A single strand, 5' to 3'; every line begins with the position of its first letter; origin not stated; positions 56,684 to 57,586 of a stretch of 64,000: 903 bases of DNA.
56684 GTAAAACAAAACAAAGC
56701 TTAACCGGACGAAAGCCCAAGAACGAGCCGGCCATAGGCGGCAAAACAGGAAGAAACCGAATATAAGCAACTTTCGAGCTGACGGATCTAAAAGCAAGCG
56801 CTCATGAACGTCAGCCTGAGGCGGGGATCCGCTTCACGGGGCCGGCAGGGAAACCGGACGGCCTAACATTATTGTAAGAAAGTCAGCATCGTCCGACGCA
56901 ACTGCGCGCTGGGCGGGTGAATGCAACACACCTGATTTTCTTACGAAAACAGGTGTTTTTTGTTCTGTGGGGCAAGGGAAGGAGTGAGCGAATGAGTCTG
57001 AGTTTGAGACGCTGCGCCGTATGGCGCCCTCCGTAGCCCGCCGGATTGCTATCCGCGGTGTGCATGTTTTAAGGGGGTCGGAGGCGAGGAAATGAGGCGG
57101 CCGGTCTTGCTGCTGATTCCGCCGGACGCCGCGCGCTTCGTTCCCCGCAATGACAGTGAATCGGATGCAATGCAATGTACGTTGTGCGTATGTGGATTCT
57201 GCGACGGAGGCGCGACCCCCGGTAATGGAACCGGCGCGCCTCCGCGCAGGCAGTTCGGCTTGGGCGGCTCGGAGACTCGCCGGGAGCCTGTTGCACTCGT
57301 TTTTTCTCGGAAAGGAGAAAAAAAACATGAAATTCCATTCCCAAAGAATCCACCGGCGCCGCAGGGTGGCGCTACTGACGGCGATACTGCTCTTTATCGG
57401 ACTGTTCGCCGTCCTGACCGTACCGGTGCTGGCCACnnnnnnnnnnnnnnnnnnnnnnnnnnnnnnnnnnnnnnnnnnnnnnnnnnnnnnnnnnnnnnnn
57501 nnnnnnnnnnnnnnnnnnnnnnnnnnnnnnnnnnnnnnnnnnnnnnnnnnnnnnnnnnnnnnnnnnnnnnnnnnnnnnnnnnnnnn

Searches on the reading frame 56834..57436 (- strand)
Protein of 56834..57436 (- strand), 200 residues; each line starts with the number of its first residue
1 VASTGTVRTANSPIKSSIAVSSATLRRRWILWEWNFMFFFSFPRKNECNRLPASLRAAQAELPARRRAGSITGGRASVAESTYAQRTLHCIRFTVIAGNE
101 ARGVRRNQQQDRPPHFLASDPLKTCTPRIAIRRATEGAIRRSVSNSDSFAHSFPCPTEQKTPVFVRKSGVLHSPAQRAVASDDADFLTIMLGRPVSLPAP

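Call 12: search_protein_families(library=pfam, proteins=[window:56834-57436:-], max_evalue=0.001)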
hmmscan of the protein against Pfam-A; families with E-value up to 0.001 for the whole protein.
window:56834-57436:- (200 aa): 0 families
